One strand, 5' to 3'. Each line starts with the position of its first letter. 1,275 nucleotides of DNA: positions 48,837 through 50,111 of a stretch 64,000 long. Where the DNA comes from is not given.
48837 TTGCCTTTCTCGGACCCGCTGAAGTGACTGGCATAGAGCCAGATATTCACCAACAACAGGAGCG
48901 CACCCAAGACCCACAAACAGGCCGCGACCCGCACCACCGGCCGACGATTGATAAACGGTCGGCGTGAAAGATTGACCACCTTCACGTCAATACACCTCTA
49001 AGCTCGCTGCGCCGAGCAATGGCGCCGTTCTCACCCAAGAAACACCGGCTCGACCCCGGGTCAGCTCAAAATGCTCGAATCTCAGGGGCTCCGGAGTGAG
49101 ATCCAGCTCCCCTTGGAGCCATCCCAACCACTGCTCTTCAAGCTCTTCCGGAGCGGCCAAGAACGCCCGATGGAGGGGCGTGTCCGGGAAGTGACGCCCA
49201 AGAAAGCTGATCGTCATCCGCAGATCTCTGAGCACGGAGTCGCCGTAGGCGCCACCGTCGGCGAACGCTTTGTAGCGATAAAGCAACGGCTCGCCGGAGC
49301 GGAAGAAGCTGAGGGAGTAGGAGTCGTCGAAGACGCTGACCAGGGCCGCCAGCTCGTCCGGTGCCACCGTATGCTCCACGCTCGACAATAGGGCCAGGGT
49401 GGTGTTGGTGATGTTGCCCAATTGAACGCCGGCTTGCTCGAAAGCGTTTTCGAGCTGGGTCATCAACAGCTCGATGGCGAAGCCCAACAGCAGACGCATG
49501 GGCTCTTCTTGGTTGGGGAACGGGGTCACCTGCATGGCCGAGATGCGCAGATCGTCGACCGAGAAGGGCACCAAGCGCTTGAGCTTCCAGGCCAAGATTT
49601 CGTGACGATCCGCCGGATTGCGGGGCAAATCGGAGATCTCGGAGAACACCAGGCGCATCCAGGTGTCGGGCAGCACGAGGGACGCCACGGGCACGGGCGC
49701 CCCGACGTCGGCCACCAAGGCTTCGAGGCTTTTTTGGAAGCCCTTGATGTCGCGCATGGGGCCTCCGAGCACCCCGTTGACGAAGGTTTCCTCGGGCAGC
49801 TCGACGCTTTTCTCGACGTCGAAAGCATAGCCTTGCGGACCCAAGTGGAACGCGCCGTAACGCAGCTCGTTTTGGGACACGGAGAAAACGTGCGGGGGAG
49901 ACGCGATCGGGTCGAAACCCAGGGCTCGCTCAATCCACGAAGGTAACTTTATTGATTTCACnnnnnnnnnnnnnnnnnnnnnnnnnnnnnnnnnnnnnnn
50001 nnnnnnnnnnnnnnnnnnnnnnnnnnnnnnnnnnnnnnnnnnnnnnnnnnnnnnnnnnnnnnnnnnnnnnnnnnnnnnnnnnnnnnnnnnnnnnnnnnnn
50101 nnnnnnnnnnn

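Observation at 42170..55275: T4aP-like type II secretion cluster (GspE/F + PilM/N/O/P-like + secretin + GspG-like pseudopilins) apparently co-transcribed with an ECF sigma/anti-sigma pair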

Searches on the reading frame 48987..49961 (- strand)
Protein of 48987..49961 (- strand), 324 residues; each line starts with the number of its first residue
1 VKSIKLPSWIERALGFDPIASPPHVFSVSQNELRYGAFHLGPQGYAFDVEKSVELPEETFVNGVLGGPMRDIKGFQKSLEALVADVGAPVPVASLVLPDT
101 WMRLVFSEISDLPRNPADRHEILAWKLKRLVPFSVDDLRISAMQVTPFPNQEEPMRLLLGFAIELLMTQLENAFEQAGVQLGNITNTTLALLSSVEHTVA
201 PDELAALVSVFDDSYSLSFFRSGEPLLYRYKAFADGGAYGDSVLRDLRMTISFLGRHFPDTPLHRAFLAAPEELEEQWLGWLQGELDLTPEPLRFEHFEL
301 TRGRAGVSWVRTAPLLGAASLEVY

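Call 6: search_protein_families(library=pfam, max_evalue=0.01, proteins=[window:48987-49961:-])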
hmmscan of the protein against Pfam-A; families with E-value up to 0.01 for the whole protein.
window:48987-49961:- (324 aa): 0 families

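Call 8: search_protein_families(library=ncbifam, max_evalue=0.01, proteins=[window:48987-49961:-])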
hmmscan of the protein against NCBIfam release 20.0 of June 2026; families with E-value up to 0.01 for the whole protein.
window:48987-49961:- (324 aa): 0 families

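Call 15: find_homologous_proteins(query=window:48987-49961:-, max_evalue=0.001)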
Query window:48987-49961:- (324 aa): 212 proteins with E <= 0.001 among 6551 candidates; the best 120 are listed.
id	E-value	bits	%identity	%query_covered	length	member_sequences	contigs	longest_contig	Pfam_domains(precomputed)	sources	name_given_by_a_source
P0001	2.9e-208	709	97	100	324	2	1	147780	-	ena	-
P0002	6.6e-193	658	89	100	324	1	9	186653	-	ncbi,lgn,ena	-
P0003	7.3e-175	599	81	100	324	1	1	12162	-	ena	-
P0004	1.5e-160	552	74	100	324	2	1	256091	-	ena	-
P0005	2.0e-149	515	71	96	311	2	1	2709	-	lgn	-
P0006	4.4e-146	504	67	100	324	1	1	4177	-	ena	-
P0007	1.0e-145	503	69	100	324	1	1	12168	-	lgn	-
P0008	1.3e-141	490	64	100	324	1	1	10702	-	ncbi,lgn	ncbi:MAG: hypothetical protein AAF725_06365 [Acidobacteriota bacterium]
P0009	2.2e-139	482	64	100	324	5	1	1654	-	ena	-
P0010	2.3e-139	482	63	100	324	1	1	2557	-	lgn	-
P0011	1.6e-138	480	66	100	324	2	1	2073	-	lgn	-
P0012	3.7e-137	475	63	100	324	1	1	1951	-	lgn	-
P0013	3.1e-136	472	63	100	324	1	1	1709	-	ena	-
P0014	1.8e-135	469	64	100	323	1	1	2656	-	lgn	-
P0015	1.1e-134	467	63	100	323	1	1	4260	-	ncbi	ncbi:MAG: hypothetical protein AAGM22_32035 [Acidobacteriota bacterium]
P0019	8.2e-128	444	62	100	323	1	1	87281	-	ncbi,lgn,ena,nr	ncbi:MAG: hypothetical protein MPN21_10320 [Thermoanaerobaculia bacterium]|nr:hypothetical protein [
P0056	1.5e-113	397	57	100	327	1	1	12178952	-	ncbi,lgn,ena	-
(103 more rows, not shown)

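Call 16: find_encoding_contigs(protein=P0056, flank=10000, max_places=2)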
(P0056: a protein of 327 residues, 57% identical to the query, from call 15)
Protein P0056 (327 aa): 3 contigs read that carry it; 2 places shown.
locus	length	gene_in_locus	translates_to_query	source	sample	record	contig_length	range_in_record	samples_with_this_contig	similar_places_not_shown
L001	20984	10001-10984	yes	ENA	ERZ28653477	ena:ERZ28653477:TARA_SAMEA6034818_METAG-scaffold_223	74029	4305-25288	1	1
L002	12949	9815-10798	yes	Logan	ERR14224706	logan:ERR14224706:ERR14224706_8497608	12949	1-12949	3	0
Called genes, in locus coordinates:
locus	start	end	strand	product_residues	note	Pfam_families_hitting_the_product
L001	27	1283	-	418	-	PF00082:Peptidase_S8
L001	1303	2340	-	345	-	PF02606:LpxK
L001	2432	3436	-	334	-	-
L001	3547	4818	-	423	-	PF04413:Glycos_transf_N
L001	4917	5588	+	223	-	PF07638:Sigma70_ECF, PF04542:Sigma70_r2, PF08281:Sigma70_r4_2, PF04545:Sigma70_r4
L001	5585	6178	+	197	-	-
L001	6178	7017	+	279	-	PF03958:Secretin_N (weak)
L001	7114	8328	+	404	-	PF00482:T2SSF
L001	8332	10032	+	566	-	PF05157:MshEN, PF00437:T2SSE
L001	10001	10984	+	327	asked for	-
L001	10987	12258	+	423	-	PF05137:PilN (faint)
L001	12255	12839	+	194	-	-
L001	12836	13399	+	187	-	-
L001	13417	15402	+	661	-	PF07719:TPR_2 (faint), PF13414:TPR_11 (faint), PF03958:Secretin_N (weak), PF00263:Secretin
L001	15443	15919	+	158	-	-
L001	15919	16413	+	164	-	-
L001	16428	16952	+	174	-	PF07963:N_methyl (weak)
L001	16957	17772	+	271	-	-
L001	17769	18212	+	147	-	PF00692:dUTPase, PF22769:DCD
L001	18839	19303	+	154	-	-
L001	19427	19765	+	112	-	PF18291:HU-HIG (weak), PF00216:Bac_DNA_binding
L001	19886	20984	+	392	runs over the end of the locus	PF01594:AI-2E_transport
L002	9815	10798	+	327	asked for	-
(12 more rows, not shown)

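Call 17: find_encoding_contigs(protein=P0019, flank=10000, max_places=2)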
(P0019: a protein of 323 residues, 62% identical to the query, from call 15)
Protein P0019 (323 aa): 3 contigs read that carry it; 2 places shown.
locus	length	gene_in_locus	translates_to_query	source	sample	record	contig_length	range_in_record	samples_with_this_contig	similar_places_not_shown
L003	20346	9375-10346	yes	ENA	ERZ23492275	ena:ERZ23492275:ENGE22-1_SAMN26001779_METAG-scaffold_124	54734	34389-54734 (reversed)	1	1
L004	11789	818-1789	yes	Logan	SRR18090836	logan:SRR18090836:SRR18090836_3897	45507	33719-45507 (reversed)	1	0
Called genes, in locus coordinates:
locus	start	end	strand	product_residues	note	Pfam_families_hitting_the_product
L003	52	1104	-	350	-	PF00990:GGDEF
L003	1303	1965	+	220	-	PF04542:Sigma70_r2, PF08281:Sigma70_r4_2, PF04545:Sigma70_r4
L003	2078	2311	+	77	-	-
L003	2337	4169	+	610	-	PF00939:Na_sulph_symp (weak), PF03600:CitMHS, PF02080:TrkA_C, PF00939:Na_sulph_symp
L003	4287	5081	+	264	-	PF07638:Sigma70_ECF (weak), PF04542:Sigma70_r2, PF08281:Sigma70_r4_2, PF04545:Sigma70_r4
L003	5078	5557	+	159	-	-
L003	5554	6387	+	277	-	-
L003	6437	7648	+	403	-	PF00482:T2SSF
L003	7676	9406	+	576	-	PF05157:MshEN, PF00437:T2SSE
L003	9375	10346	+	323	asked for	-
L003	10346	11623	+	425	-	PF05137:PilN (faint)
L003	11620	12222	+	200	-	PF04350:PilO (weak)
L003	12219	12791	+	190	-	-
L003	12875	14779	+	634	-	PF07719:TPR_2 (faint), PF13414:TPR_11 (faint), PF03958:Secretin_N (weak), PF00263:Secretin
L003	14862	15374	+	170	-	-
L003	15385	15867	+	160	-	PF07963:N_methyl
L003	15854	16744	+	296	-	-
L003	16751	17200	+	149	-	PF22769:DCD, PF00692:dUTPase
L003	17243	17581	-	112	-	PF01740:STAS, PF13466:STAS_2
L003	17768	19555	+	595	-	PF05157:MshEN, PF00437:T2SSE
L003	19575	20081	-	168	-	-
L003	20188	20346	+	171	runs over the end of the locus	PF07963:N_methyl (weak), PF22434:PilW_C (weak)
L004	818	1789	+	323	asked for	-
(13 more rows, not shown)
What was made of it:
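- At least one relative has a separate PilB-like ATPase and a PilW_C pilin next door, suggesting a distinct T4P exists alongside this system (call 17). The trio stays attached to the machine even where the upstream neighbour changes (L003, call 17).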

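Call 19: find_related_loci(query=A1, collection=genome_contigs, flank=10000)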
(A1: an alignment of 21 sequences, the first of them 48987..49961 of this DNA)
Query A1 (324 aa) in genome_contigs; peptide patterns used: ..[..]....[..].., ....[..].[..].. (x = any residue, [..] = any of these).
166 stretches matched a pattern; 125 encode a relative of the query (tblastn E <= 1e-3); the best 80 are kept; 80 distinct loci.
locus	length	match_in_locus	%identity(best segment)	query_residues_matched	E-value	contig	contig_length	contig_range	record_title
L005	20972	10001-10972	89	1-324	0e+0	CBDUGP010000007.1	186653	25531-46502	MAG TPA_asm: uncultured bacterium isolate SRR22808116_maxbin2_13 genome assembly, contig: ERZ25043450.18, whole genome s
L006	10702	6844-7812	64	1-323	2e-145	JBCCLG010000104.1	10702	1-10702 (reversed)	MAG: Acidobacteriota bacterium isolate P01_C01_bin.21 k141_2493555_length_10702_cov_12.0000, whole genome shotgun sequen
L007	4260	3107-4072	63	1-323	8e-141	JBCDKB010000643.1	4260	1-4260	MAG: Acidobacteriota bacterium isolate P01_H01_bin.49 k141_1878739_length_4260_cov_12.0000, whole genome shotgun sequenc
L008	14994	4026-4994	63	1-323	3e-137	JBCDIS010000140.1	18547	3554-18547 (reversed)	MAG: Acidobacteriota bacterium isolate P01_H01_bin.185 k141_877987_length_18547_cov_16.1546, whole genome shotgun sequen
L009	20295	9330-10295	62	1-323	3e-132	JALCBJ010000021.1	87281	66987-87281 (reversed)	MAG: Thermoanaerobaculia bacterium isolate IB1_shallow_metabat_bins_2.tsv.009 NODE_56_length_87281_cov_21.793147, whole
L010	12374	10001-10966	58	1-323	1e-120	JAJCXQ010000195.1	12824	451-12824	MAG: Acidobacteriota bacterium isolate OFTM268 OFTM268_194, whole genome shotgun sequence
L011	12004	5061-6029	57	1-323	1e-119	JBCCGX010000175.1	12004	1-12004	MAG: Acidobacteriota bacterium isolate P01_B01_bin.53 k141_1166257_length_12004_cov_60.9096, whole genome shotgun sequen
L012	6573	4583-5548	58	1-323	2e-117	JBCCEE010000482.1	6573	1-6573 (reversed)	MAG: Acidobacteriota bacterium isolate P01_B01_bin.10 k141_3182530_length_6573_cov_45.0000, whole genome shotgun sequenc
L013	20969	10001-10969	56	1-323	9e-117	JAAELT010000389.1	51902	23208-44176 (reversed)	MAG: bacterium isolate Bpl_12 BplG_CONTIG3447074, whole genome shotgun sequence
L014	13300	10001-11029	51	1-323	2e-111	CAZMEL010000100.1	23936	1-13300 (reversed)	MAG TPA_asm: uncultured Thermoanaerobaculia bacterium isolate binchicken_co237_100 genome assembly, contig: NODE_1033_le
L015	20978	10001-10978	54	1-323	4e-109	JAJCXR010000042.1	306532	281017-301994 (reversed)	MAG: Acidobacteriota bacterium isolate OFTM328 OFTM328_41, whole genome shotgun sequence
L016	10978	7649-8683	51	1-323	2e-104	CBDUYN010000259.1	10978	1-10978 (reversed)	MAG TPA_asm: uncultured bacterium isolate SRR22302374_binner12_Refined_89 genome assembly, contig: ERZ26661914.4233, who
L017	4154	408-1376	53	1-323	6e-105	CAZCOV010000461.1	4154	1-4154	MAG TPA_asm: uncultured Thermoanaerobaculia bacterium isolate SRP237561_co1_143 genome assembly, contig: NODE_48988_leng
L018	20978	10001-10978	51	1-323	9e-102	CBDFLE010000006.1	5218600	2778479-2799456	MAG: Candidatus Multivoradales bacterium isolate 28b26adc-de60-4d61-9d00-aad20df54228 genome assembly, contig: contig_5,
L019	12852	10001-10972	52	1-323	1e-99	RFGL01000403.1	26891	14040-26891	MAG: Acidobacteria bacterium isolate J023 k99_1256540, whole genome shotgun sequence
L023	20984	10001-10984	47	1-323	6e-86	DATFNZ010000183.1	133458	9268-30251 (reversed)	MAG TPA_asm: Thermoanaerobaculia bacterium isolate SMAG_U9264 k141_1867449, whole genome shotgun sequence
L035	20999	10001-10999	44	1-323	9e-79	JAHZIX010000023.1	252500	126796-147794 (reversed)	MAG: Deltaproteobacteria bacterium isolate P_S1_bin.14 k141_819744, whole genome shotgun sequence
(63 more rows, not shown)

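Call 31: search_solved_structures(query=A1, max_evalue=10)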
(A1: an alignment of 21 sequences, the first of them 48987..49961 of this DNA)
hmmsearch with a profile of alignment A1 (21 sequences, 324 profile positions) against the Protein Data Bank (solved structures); distinct sequences matched with E-value up to 10: 5.
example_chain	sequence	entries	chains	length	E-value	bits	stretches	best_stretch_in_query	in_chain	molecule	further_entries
2ych_A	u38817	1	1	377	0.003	19.9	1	67-247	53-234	COMPETENCE PROTEIN PILM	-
3jc8_Ma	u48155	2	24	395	0.11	14.8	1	40-147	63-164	Type IV pilus biogenesis protein PilM | PilM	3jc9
3lec_A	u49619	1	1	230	0.62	12.3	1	27-86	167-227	NADB-Rossmann Superfamily protein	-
5o9i_A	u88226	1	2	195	0.64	12.2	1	118-157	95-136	Transcription initiation factor IIB,Transcription initiation factor IIB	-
1j8b_A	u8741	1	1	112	1.1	11.4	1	58-88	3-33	YbaB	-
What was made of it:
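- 48987..49961 (-): Divergent PilM (actin-like cytoplasmic protein), 324 aa. Its start overlaps the ATPase gene by 32 nt. A profile hits Thermus PilM at E 0.003 (call 31).
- Tried and rejected: For PilM they gave only a weak PilM hit (call 31).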

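Call 43: predict_structure(alignment_id=A1)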
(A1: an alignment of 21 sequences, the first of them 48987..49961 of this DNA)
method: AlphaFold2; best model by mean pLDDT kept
length: 324 residues; sequences in the alignment: 21
mean_pLDDT: 85.0   pTM: 0.85
mean pLDDT of the five models: 85.0, 83.5, 81.1, 79.6, 78.6
residues with pLDDT >= 90: 144; 70-90: 152; 50-70: 12; < 50: 16
segments of 3 or more residues with pLDDT < 50: 1-16
pLDDT, mean of each block of 10 residues (from residue 1): 37 53 91 93 86 92 86 95 91 93 88 77 84 83 79 79 93 95 92 91 92 91 88 76 86 86 93 91 87 90 77 90 65
secondary structure, 60 per line:
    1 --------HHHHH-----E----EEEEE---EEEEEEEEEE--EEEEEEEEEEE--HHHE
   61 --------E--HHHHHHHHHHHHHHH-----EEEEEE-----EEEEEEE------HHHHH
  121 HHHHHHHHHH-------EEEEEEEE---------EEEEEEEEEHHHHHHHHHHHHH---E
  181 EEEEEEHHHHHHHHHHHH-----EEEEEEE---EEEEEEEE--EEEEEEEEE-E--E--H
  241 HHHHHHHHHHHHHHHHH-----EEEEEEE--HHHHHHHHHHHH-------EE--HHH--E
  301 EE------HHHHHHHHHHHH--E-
elements in order: H9-13 E24-28 E32-41 E44-54 H72-86 E92-97 E103-109 H116-130 E138-145 E155-163 H164-176 E180-186 H187-198 E204-210 E214-221 E224-232 H240-257 E263-269 H272-283 E300-302 H309-320

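Call 46: fold_search(model_id=the predicted structure, library=pdb)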
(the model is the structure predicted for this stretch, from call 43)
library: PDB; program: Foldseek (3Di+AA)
matches with E <= 10: 1535; with E <= 0.001: 403
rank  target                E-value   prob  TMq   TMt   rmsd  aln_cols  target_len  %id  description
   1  5eox_B                7.8e-19  1.00  0.58  0.54   7.6       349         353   13  Pseudomonas aeruginosa PilM bound to ADP (released 2016-04-27)
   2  5eoy_A                2.0e-18  1.00  0.57  0.53   7.7       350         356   14  Pseudomonas aeruginosa SeMet-PilM bound to ADP (released 2016-04-27)
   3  5eq6_A                2.9e-18  1.00  0.58  0.53   7.7       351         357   13  Pseudomonas aeruginosa PilM bound to AMP-PNP (released 2016-04-27)
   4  3jc8_Ma               3.5e-18  1.00  0.70  0.64   5.8       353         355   12  Architectural model of the type IVa pilus machine in a piliated state (released 2016-03-16)
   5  5eox_A                5.3e-18  1.00  0.57  0.54   7.8       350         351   13  Pseudomonas aeruginosa PilM bound to ADP (released 2016-04-27)
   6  2ych_A                1.3e-17  1.00  0.69  0.66   5.3       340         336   15  PilM-PilN type IV pilus biogenesis complex (released 2011-05-11)
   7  5eq6_B                1.7e-17  1.00  0.54  0.51   8.2       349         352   13  Pseudomonas aeruginosa PilM bound to AMP-PNP (released 2016-04-27)
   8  5eoy_B                2.1e-17  1.00  0.58  0.54   7.5       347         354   14  Pseudomonas aeruginosa SeMet-PilM bound to ADP (released 2016-04-27)
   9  5eou_B                6.3e-17  1.00  0.64  0.60   6.1       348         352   14  Pseudomonas aeruginosa PilM:PilN1-12 bound to ATP (released 2016-04-27)
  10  5eou_A                2.6e-15  1.00  0.61  0.60   6.1       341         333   13  Pseudomonas aeruginosa PilM:PilN1-12 bound to ATP (released 2016-04-27)
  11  3wt0_D                2.2e-13  1.00  0.52  0.46   9.0       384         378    7  Crystal Structure Analysis of Cell Division Protein (released 2015-04-29)
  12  3wt0_C                3.6e-13  1.00  0.52  0.46   8.8       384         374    7  Crystal Structure Analysis of Cell Division Protein (released 2015-04-29)
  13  3wt0_A                6.6e-13  1.00  0.52  0.46   8.9       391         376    7  Crystal Structure Analysis of Cell Division Protein (released 2015-04-29)
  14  3wqt_A                8.4e-13  1.00  0.52  0.46   9.2       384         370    8  Staphylococcus aureus FtsA complexed with AMPPNP (released 2014-10-08)
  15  1e4g                  1.7e-12  1.00  0.52  0.46   9.7       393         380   10  FtsA (ATP-bound form) from Thermotoga maritima (released 2000-10-18)
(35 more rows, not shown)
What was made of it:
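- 48987..49961 (-): The AF2 model has pLDDT 85, and the Foldseek top hits are PilM 5eox, 3jc8 and 2ych at E about 1e-18, against GspL-cyto at about 1e-9 (calls 43, 46).
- On Type II secretion system (Gsp): The PilM model matches PilM (E about 1e-18) better than cyto-GspL (about 1e-9) (call 46).
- On Type IVa pilus: PilM is met by fold (calls 43, 46).
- PilM fold: calls 43, 46. Separate PilM, PilN and PilO are the T4aP arrangement, and the PilM model matches PilM better than GspL (call 46).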

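Call 62: search_protein_families(library=pfam, max_evalue=0.5, proteins=[L001:5585-6178:+, L010:5693-6310:+, L023:5719-6225:+, window:48987-49961:-])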
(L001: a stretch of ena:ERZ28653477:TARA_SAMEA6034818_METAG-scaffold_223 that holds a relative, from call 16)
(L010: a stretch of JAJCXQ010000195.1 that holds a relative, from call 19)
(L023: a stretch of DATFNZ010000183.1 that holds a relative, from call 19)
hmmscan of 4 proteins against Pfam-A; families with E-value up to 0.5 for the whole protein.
L001:5585-6178:+ (197 aa): 1 family
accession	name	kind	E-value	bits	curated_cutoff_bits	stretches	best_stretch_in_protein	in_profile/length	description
PF19768.4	DUF6255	-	0.052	14.4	25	1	17-73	8-66/70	Family of unknown function (DUF6255)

L010:5693-6310:+ (205 aa): 0 families

L023:5719-6225:+ (168 aa): 0 families

window:48987-49961:- (324 aa): 0 families
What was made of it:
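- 48987..49961 (-): There are no Pfam or NCBIfam hits (calls 6, 8, 62).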

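Call 73: find_homologous_proteins(query=A7, max_evalue=0.001)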
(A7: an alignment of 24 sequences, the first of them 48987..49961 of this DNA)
Query A7 (24 sequences) (324 aa, profile of the alignment): 735 proteins with E <= 0.001 among 8000 candidates; the best 120 are listed.
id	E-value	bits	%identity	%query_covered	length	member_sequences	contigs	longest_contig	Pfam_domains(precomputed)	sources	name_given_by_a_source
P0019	4.1e-132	458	62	100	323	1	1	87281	-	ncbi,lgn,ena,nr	ncbi:MAG: hypothetical protein MPN21_10320 [Thermoanaerobaculia bacterium]|nr:hypothetical protein [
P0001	2.4e-131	456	97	100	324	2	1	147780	-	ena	-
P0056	9.8e-131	454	57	100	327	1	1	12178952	-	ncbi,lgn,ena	-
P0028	2.4e-130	453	59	100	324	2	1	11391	-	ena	-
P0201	8.3e-130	451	48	100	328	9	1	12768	-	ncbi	-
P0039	9.2e-130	451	57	100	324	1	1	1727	-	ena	-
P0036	9.7e-130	451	59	100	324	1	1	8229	-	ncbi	-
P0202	1.1e-129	450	47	100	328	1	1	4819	-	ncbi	ncbi:MAG TPA: hypothetical protein VIJ26_01350 [Thermoanaerobaculia bacterium]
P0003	1.4e-129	450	81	100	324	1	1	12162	-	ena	-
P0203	2.0e-129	449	47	100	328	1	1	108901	-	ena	-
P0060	2.2e-129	449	57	100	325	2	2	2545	-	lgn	-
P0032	2.3e-129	449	59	100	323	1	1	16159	-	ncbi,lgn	-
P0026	3.4e-129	449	61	100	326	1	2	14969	-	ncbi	-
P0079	3.7e-129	449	55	100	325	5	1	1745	-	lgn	-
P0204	3.8e-129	449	47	100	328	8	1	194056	-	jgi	-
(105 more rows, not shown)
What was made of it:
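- Origin: 212 to 735 PilM-like homologues and 125 species genomes, and every one that carries a taxon name is Acidobacteriota or Thermoanaerobaculia, except one MAG (L035) labelled Deltaproteobacteria (calls 15, 19, 73).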
